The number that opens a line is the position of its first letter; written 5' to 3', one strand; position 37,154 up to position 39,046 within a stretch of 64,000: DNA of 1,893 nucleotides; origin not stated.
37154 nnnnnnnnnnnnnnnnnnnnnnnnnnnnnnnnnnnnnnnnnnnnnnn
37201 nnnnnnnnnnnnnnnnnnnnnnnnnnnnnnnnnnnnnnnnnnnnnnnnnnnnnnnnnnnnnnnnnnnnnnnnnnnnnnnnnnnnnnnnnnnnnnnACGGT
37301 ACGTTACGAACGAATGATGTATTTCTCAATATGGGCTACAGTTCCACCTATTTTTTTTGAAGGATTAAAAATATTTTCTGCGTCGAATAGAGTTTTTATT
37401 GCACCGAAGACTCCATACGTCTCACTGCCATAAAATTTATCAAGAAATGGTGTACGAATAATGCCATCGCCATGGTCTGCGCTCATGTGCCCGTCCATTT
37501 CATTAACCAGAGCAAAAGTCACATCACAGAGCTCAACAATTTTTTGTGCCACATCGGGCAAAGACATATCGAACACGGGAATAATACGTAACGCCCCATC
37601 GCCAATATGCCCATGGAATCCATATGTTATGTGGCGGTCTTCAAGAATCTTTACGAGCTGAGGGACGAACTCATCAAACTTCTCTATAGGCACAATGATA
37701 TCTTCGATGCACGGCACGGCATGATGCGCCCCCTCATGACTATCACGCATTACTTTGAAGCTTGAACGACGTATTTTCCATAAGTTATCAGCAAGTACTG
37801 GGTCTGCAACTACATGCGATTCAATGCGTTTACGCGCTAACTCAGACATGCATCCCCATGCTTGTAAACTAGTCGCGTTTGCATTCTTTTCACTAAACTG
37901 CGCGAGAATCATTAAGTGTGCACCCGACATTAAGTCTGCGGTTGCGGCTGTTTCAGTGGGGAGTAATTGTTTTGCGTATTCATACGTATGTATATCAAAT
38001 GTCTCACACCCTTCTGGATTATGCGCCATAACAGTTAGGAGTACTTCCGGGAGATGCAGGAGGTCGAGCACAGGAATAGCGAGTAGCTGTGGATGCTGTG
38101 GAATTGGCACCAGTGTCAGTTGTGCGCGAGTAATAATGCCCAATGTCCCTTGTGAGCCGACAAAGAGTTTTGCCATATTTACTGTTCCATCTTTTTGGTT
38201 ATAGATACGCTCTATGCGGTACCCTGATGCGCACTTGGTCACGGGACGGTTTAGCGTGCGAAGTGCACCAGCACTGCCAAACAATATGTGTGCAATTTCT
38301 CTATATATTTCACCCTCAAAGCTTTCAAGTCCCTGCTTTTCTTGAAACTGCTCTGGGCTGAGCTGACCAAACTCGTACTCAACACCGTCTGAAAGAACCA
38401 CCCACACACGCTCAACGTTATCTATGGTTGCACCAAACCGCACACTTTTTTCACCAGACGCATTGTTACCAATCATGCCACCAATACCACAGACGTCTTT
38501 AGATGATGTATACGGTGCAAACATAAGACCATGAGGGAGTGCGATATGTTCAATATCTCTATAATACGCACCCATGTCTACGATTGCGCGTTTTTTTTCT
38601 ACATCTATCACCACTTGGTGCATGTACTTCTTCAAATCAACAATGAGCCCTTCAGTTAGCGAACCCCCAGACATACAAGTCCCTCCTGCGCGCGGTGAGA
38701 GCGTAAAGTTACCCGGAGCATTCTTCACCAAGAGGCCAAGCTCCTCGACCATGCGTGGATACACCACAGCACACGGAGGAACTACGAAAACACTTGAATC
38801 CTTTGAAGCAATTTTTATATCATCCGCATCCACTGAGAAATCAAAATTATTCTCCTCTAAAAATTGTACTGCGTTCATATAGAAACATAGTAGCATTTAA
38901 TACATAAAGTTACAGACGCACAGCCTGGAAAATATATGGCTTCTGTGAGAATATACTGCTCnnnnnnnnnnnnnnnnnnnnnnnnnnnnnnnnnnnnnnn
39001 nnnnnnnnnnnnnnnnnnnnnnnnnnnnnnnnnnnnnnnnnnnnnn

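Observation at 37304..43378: Four-flavoprotein block built around a bacterial NOX/ferric-reductase-like bis-heme flavocytochrome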

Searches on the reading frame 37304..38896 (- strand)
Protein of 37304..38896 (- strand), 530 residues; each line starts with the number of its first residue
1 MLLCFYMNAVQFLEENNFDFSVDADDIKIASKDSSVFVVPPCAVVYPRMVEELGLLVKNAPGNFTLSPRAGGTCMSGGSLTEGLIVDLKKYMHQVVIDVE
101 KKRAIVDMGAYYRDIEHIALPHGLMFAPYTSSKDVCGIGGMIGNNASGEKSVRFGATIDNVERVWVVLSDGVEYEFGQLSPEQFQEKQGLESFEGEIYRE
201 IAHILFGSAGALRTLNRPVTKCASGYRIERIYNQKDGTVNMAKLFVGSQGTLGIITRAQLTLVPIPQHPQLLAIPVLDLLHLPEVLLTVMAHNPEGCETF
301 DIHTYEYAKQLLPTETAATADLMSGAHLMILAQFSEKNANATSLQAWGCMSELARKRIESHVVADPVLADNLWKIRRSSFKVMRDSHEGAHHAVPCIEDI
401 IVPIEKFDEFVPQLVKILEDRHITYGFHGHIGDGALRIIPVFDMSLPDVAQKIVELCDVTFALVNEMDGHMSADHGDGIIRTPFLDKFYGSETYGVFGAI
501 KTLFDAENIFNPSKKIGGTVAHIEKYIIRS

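Call 3: search_protein_families(library=pfam, proteins=[window:37304-38896:-], max_evalue=0.01)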
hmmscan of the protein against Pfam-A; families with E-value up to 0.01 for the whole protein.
window:37304-38896:- (530 aa): 2 families
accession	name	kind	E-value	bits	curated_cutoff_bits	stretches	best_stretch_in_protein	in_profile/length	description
PF02913.24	FAD-oxidase_C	-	2.8e-32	112.8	21.2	1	266-514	2-247/248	FAD linked oxidases, C-terminal domain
PF01565.28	FAD_binding_4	-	2.6e-23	82.7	26.4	1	42-172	2-134/139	FAD binding domain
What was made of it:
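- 37304..38878 (-): FADox1: PCMH/VAO-type FAD oxidoreductase (524 aa; longest ORF runs to 38896). It is the first gene of the serine operon. It belongs to a Patescibacteria-wide clade with a non-canonical active site (H..R and D-H instead of H..H and E-H). Pfam (call 3).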

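Call 4: search_protein_families(library=ncbifam, proteins=[window:37304-38896:-], max_evalue=0.01)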
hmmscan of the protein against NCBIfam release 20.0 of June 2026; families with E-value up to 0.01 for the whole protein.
window:37304-38896:- (530 aa): 9 families
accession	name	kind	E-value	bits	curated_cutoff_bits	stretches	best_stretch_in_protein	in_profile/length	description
NF049975.1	2HglutDHaseYdiJ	equivalog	1.5e-76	258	1350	1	8-514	17-538/1018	D-2-hydroxyglutarate dehydrogenase YdiJ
TIGR00387.1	glcD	equivalog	2.4e-41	141.9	567.9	2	239-514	147-413/413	glycolate oxidase subunit GlcD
NF008408.0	PRK11230.1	equivalog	7.7e-26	90.6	897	2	34-177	49-195/499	glycolate oxidase subunit GlcD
NF041226.1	BagK_FevA1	equivalog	1.1e-05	24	800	1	66-172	67-170/453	bagremycin/ferroverdin biosynthesis FAD-dependent oxygenase BagK/FevA1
TIGR01679.1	bact_FAD_ox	subfamily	0.00013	21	292.25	1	35-171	6-138/419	FAD-linked oxidoreductase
NF053785.1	DcplphribOxDprE1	equivalog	0.00034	19.9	500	1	82-171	57-145/449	decaprenylphosphoryl-beta-D-ribose oxidase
NF041227.1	BagG_FevA2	exception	0.00035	19.3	850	1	80-172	85-174/455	bagremycin/ferroverdin biosynthesis FAD-dependent oxygenase BagG/FevA2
NF008439.0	PRK11282.1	equivalog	0.00039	19.4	284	0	241-274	149-182/358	glycolate oxidase subunit GlcE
TIGR01677.1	pln_FAD_oxido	subfamily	0.0027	16.3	383.1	1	74-167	75-167/560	FAD-dependent oxidoreductase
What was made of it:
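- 37304..38878 (-): Best NCBIfam match is the N-half of YdiJ D2HGDH, 258 bits against a cutoff of 1350 (call 4).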

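Call 6: search_solved_structures(query=window:37304-38896:-, max_evalue=0.001)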
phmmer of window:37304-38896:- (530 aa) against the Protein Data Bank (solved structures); distinct sequences matched with E-value up to 0.001: 28.
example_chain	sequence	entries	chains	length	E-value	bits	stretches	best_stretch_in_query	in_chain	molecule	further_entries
7qh2_C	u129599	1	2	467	3e-25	92.1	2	240-514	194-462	Lactate dehydrogenase (NAD(+),ferredoxin) subunit LctD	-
3pm9_A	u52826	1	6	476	8.2e-18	67.6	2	235-515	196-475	Putative oxidoreductase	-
8jdc_A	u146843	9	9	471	1.4e-16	63.5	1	38-171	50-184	Probable D-lactate dehydrogenase, mitochondrial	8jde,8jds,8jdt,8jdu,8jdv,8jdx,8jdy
8jdb_A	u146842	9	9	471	1.9e-16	63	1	38-171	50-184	Probable D-lactate dehydrogenase, mitochondrial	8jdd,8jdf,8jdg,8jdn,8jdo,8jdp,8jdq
6lpn_A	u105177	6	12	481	5.3e-14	55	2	235-520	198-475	D-2-hydroxyglutarate dehydrogenase, mitochondrial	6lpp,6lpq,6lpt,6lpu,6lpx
9qgz_A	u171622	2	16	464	7.7e-14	54.5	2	40-178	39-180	Glycolate oxidase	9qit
2uuu_A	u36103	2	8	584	2.7e-05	26.2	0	237-271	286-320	ALKYLDIHYDROXYACETONEPHOSPHATE SYNTHASE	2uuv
3fw7_A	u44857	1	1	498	3.5e-05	25.9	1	37-171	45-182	Reticuline oxidase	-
3fw8_A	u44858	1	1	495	4.1e-05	25.7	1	37-171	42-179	Reticuline oxidase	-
3fwa_A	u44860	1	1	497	4.2e-05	25.6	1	37-171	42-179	Reticuline oxidase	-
4ec3_A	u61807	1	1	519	4.8e-05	25.4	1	37-171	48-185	Reticuline oxidase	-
4pzf_A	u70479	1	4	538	5.3e-05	25.3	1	37-171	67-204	Reticuline oxidase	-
9r43_A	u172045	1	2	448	5.8e-05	25.2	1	82-172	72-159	Mitomycin radical oxidase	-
3fw9_A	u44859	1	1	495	6.5e-05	25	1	37-171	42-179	Reticuline oxidase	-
3gsy_A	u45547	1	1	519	6.6e-05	25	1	37-171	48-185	Reticuline oxidase; Berberine bridge-forming enzyme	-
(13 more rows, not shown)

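Call 22: find_homologous_proteins(query=window:37304-38878:-, max_evalue=1e-10)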
Query window:37304-38878:- (524 aa): 3315 proteins with E <= 1e-10 among 8000 candidates; the best 120 are listed.
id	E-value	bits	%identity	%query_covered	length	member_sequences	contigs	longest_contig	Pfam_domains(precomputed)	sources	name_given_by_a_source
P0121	0.0e+0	1188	99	100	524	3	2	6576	PF01565.29,PF02913.25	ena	-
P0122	1.4e-280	949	77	100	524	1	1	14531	PF01565.29,PF02913.25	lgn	-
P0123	2.4e-244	830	68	100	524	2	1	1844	PF01565.29,PF02913.25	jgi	jgi:FAD/FMN-containing dehydrogenase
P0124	6.2e-240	815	68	100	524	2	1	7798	PF01565.29,PF02913.25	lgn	-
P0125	1.9e-236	804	67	100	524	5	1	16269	PF01565.29,PF02913.25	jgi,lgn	jgi:FAD/FMN-containing dehydrogenase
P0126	1.2e-235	801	67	100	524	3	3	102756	PF01565.29,PF02913.25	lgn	-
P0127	1.7e-173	596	54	97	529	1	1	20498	PF01565.29,PF02913.25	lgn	-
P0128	8.8e-173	594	51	100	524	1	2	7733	PF01565.29,PF02913.25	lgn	-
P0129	2.8e-170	586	53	97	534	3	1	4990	PF01565.29,PF02913.25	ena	-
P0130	2.3e-168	579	53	99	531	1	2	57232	PF01565.29,PF02913.25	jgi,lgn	jgi:FAD/FMN-containing dehydrogenase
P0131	1.9e-165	570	49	99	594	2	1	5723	PF01565.29,PF02913.25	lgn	-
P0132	7.9e-165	568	50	99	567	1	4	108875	PF01565.29,PF02913.25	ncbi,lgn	ncbi:MAG TPA: FAD-binding oxidoreductase [Candidatus Paceibacterota bacterium]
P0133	9.0e-165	567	50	99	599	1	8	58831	PF01565.29,PF02913.25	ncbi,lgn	-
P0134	2.1e-163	563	49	99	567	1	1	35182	PF01565.29,PF02913.25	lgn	-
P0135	9.3e-162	557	50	99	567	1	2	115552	PF01565.29,PF02913.25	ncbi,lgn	-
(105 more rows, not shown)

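Call 24: find_related_loci(query=A2, collection=metagenome_contigs, flank=8000)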
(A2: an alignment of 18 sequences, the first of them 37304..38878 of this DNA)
Query A2 (524 aa) in metagenome_contigs; peptide patterns used: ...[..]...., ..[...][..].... (x = any residue, [..] = any of these).
414 stretches matched a pattern; 130 encode a relative of the query (tblastn E <= 1e-3); the best 80 are kept; 80 distinct loci.
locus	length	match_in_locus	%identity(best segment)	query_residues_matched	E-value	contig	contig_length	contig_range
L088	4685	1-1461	58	38-524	0e+0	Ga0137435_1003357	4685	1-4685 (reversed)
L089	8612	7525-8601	66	1-359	3e-162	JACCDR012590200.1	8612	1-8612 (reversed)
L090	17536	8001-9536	51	10-523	1e-159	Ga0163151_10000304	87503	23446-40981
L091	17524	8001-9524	50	13-523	2e-156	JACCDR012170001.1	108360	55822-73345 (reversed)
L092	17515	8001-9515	50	11-509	1e-155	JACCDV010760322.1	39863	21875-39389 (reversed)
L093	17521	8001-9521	48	13-523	2e-154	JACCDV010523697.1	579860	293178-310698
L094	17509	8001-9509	48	20-514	9e-152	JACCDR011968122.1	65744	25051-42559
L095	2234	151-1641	48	15-511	8e-158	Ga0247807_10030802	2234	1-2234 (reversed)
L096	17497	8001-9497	47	17-519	2e-144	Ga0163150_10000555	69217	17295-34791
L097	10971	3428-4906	49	25-521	3e-141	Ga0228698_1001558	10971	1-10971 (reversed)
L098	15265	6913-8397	49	25-523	8e-141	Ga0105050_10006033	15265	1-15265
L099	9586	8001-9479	49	25-521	1e-140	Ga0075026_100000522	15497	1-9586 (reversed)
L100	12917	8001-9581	43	2-521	2e-140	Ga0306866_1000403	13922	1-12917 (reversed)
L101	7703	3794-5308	48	22-522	4e-140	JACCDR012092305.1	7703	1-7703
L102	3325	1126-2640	48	22-522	6e-145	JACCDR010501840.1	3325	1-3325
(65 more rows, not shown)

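Call 37: find_encoding_contigs(protein=P0122, flank=10000, max_places=2)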
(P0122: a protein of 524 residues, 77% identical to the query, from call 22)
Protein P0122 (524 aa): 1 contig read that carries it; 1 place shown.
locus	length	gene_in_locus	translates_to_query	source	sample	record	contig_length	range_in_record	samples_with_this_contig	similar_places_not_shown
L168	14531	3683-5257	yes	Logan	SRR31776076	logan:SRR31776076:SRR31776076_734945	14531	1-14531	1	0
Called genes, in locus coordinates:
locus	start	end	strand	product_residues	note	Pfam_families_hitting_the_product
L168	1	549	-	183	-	?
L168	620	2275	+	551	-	PF01565:FAD_binding_4, PF02913:FAD-oxidase_C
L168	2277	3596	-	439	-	PF01794:Ferric_reduct, PF08022:FAD_binding_8 (weak), PF00175:NAD_binding_1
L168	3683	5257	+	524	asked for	PF01565:FAD_binding_4, PF02913:FAD-oxidase_C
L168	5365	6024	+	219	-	PF00702:Hydrolase (faint), PF12710:HAD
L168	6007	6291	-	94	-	-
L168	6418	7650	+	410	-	PF00389:2-Hacid_dh, PF02826:2-Hacid_dh_C, PF22629:ACT_AHAS_ss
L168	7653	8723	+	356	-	PF00266:Aminotran_5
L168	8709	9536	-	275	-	PF02535:Zip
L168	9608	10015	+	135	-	PF01475:FUR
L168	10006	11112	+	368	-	PF07907:YibE_F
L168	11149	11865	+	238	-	PF04402:SIMPL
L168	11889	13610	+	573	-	PF05970:PIF1, PF07728:AAA_5 (faint), PF13245:AAA_19, PF13401:AAA_22, PF13604:AAA_30, PF20720:nSTAND3 (faint), PF21530:Pif1_2B_dom (weak), PF14493:HTH_40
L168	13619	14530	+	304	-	?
